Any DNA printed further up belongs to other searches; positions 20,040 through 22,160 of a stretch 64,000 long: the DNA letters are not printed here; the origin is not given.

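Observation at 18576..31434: Ten-gene co-directional operon joining a fatty-acyl tailoring module to a phosphorelay with a nucleotide-cyclase output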

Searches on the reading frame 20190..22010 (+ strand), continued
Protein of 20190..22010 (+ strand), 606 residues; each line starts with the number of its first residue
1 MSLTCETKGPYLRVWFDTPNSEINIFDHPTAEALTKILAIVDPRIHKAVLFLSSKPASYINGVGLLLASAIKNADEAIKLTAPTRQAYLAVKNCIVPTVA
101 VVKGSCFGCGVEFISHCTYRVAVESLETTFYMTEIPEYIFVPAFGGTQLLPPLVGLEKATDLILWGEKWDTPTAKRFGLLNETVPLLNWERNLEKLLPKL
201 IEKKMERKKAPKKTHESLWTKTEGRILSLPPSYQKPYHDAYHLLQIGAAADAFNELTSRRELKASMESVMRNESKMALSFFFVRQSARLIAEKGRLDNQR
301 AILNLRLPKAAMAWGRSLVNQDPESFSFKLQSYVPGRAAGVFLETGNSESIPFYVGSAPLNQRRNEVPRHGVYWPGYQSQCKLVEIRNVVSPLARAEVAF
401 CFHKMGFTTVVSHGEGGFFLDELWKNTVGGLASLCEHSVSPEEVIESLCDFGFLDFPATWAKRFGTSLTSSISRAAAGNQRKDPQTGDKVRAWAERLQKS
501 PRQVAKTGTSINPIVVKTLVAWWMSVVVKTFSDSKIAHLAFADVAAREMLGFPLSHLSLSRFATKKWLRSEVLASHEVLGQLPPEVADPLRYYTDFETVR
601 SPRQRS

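Call 36: find_encoding_contigs(protein=P0151, flank=10000, max_places=2)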
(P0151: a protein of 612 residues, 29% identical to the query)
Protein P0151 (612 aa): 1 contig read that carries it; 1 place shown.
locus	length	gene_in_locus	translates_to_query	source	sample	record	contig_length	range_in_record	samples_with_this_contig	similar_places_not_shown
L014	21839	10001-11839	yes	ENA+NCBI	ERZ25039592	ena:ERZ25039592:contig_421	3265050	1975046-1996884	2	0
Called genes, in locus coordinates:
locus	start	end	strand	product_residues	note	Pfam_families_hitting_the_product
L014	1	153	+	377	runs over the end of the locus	-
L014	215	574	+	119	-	PF00507:Oxidored_q4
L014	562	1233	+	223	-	PF01058:Oxidored_q6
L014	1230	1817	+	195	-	PF00329:Complex1_30kDa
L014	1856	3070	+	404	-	PF00346:Complex1_49kDa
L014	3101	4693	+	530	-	PF00111:Fer2 (faint), PF13510:Fer2_4, PF10588:NADH-G_4Fe-4S_3, PF22117:Fer4_Nqo3, PF00384:Molybdopterin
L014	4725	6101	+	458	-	PF00146:NADHdh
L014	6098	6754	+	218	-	PF13183:Fer4_8 (faint), PF12838:Fer4_7 (faint), PF13187:Fer4_9 (faint), PF13484:Fer4_16 (faint), PF14697:Fer4_21 (faint), PF13237:Fer4_10 (faint), PF00037:Fer4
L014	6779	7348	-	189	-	-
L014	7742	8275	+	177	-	-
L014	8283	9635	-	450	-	PF00067:p450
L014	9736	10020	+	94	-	PF00550:PP-binding (weak)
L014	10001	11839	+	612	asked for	PF00378:ECH_1, PF16113:ECH_2 (weak)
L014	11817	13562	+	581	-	PF00501:AMP-binding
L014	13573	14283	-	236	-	PF03575:Peptidase_S51, PF07685:GATase_3 (weak)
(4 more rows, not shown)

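Call 52: predict_structure(alignment_id=A3)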
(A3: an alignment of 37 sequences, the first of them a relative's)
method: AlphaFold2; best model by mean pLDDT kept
length: 606 residues; sequences in the alignment: 37
mean_pLDDT: 91.3   pTM: 0.91
mean pLDDT of the five models: 91.3, 90.3, 89.9, 89.7, 89.2
residues with pLDDT >= 90: 499; 70-90: 59; 50-70: 35; < 50: 13
segments of 3 or more residues with pLDDT < 50: 359-364, 600-606
pLDDT, mean of each block of 10 residues (from residue 1): 93 96 93 97 98 95 86 94 97 97 96 97 97 97 96 95 97 97 97 96 69 81 93 96 95 92 97 97 96 91 94 91 95 72 90 77 59 94 94 95 96 91 97 96 93 94 94 86 85 91 59 95 97 93 98 97 97 97 97 77 41
secondary structure, 60 per line:
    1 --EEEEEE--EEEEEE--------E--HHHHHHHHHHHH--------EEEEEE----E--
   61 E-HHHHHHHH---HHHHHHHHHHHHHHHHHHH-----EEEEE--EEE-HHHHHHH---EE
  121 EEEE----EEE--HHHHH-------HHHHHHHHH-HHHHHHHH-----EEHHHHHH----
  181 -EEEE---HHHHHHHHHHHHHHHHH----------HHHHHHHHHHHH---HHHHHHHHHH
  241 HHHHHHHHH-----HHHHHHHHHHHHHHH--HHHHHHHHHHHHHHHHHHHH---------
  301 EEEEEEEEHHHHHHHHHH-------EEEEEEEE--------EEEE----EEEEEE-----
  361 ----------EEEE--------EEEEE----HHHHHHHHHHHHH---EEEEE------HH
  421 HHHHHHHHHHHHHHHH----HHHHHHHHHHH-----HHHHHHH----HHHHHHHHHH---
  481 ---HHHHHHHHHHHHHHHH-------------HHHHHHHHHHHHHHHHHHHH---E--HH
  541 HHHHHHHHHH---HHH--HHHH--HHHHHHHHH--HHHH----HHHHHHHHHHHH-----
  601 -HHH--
elements in order: E3-8 E11-16 H28-39 E48-53 H63-70 H74-92 E98-102 E105-107 H109-115 E119-124 E129-131 H134-138 H146-154 H156-163 H171-176 E182-185 H189-205 H216-227 H231-249 H255-269 H272-291 E301-308 H309-318 E326-333 E342-345 E350-355 E371-374 E383-387 H392-404 E408-412 H419-436 H441-451 H457-463 H468-477 H484-499 H513-532 H539-550 H559-562 H565-573 H576-579 H584-595

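Call 54: fold_search(model_id=the predicted structure, library=pdb)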
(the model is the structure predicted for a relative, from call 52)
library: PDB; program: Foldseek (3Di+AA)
matches with E <= 10: 1713; with E <= 0.001: 675
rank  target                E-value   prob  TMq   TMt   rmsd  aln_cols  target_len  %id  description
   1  6ysv_A                1.1e-22  1.00  0.67  0.58   7.8       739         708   15  E. coli anaerobic trifunctional enzyme subunit-alpha (released 2021-05-12)
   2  1wdk_B                2.7e-22  1.00  0.61  0.53   8.3       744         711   15  fatty acid beta-oxidation multienzyme complex from Pseudomonas fragi, form I (native2) (released 2004-07-27)
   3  1wdk_A                2.7e-22  1.00  0.59  0.53   8.5       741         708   15  fatty acid beta-oxidation multienzyme complex from Pseudomonas fragi, form I (native2) (released 2004-07-27)
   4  7o1m_A                3.7e-22  1.00  0.63  0.54   8.6       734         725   15  Structure of Mycobacterium tuberculosis beta-oxidation trifunctional enzyme alpha-H462A, beta-C92A mutant (released 2021-08-25)
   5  6dv2_I                5.4e-22  1.00  0.64  0.56   8.3       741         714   16  Crystal Structure of Human Mitochondrial Trifunctional Protein (released 2018-09-26)
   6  6dv2_G                5.7e-22  1.00  0.64  0.55   8.9       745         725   16  Crystal Structure of Human Mitochondrial Trifunctional Protein (released 2018-09-26)
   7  6tnm                  9.8e-22  1.00  0.61  0.53   8.7       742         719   16  E. coli aerobic trifunctional enzyme subunit-alpha (released 2020-03-25)
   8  6ysv_B                1.1e-21  1.00  0.64  0.57   9.3       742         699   16  E. coli anaerobic trifunctional enzyme subunit-alpha (released 2021-05-12)
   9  7o1l_A                1.3e-21  1.00  0.64  0.55   8.2       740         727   14  Structure of Mycobacterium tuberculosis beta-oxidation trifunctional enzyme alpha-H462A mutant (released 2021-08-25)
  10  8opv_B                1.5e-21  1.00  0.63  0.55   7.9       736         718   15  Structure of Mycobacterium tuberculosis beta-oxidation trifunctional enzyme in complex with Resveratrol (Fragment-B-H1 (released 2024-01-24)
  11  7o4u_A                1.7e-21  1.00  0.61  0.53   8.6       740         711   15  Structure of the alpha subunit of Mycobacterium tuberculosis beta-oxidation trifunctional enzyme in complex with oxidi (released 2021-08-25)
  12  8oql_A                1.8e-21  1.00  0.63  0.54   8.5       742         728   15  Structure of Mycobacterium tuberculosis beta-oxidation trifunctional enzyme in complex with Fragment-M-1 (released 2024-01-24)
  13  6ysw_A                2.1e-21  1.00  0.62  0.54   9.0       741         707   16  E. coli anaerobic trifunctional enzyme subunit-alpha in complex with coenzyme A (released 2021-05-12)
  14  7o1j_A                3.2e-21  1.00  0.63  0.55   8.4       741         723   15  Structure of Mycobacterium tuberculosis beta-oxidation trifunctional enzyme beta-C92A mutant (released 2021-08-25)
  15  8oqo_A                3.2e-21  1.00  0.64  0.55   8.1       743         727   14  Structure of Mycobacterium tuberculosis beta-oxidation trifunctional enzyme in complex with Fragment-M-49 (released 2024-01-24)
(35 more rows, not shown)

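Call 59: find_encoding_contigs(protein=P0131, flank=8000, max_places=1)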
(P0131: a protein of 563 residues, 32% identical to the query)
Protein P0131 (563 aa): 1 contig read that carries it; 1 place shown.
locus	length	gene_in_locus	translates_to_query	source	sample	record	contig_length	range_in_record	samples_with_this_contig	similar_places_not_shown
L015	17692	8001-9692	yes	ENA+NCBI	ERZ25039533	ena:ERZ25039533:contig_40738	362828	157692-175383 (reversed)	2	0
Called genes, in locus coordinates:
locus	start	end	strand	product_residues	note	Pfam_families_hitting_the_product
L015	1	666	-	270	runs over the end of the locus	-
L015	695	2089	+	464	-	-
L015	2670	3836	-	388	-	-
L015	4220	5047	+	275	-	-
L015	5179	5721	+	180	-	PF16697:Yop-YscD_cpl, PF00498:FHA, PF00196:GerE, PF08281:Sigma70_r4_2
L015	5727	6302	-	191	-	-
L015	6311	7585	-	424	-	PF00067:p450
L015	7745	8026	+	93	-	PF00550:PP-binding (weak)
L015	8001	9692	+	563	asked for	PF00378:ECH_1, PF16113:ECH_2 (weak)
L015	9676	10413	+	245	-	PF00106:adh_short, PF01370:Epimerase (weak), PF08659:KR (weak), PF13561:adh_short_C2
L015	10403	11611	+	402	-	PF00501:AMP-binding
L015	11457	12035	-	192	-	-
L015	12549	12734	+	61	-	-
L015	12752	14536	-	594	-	-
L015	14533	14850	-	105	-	-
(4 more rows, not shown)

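Call 60: find_encoding_contigs(protein=P0130, flank=8000, max_places=1)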
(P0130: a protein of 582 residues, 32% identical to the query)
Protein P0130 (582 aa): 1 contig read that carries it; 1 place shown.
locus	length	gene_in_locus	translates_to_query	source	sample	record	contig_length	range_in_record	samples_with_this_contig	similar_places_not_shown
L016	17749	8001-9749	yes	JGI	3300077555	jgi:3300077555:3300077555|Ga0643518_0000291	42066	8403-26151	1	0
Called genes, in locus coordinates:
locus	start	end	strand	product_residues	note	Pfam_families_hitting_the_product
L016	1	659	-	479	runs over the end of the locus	PF01225:Mur_ligase, PF08245:Mur_ligase_M, PF02875:Mur_ligase_C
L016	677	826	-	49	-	-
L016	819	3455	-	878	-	PF02861:Clp_N, PF00158:Sigma54_activat (faint), PF13191:AAA_16, PF17871:AAA_lid_9, PF07724:AAA_2, PF00004:AAA, PF07728:AAA_5, PF10431:ClpB_D2-small, +3 more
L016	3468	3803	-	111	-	PF08899:DUF1844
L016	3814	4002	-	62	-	-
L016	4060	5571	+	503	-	PF00004:AAA, PF17862:AAA_lid_3 (weak)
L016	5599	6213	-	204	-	-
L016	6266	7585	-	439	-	PF00067:p450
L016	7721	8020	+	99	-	PF00550:PP-binding (faint)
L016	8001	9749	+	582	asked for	PF00378:ECH_1, PF16113:ECH_2 (weak)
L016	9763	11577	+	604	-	PF00501:AMP-binding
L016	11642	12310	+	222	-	PF01135:PCMT, PF13649:Methyltransf_25 (weak), PF08241:Methyltransf_11 (faint)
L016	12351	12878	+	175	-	-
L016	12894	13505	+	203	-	PF08534:Redoxin, PF00578:AhpC-TSA, PF13098:Thioredoxin_2 (weak), PF13905:Thioredoxin_8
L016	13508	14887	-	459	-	-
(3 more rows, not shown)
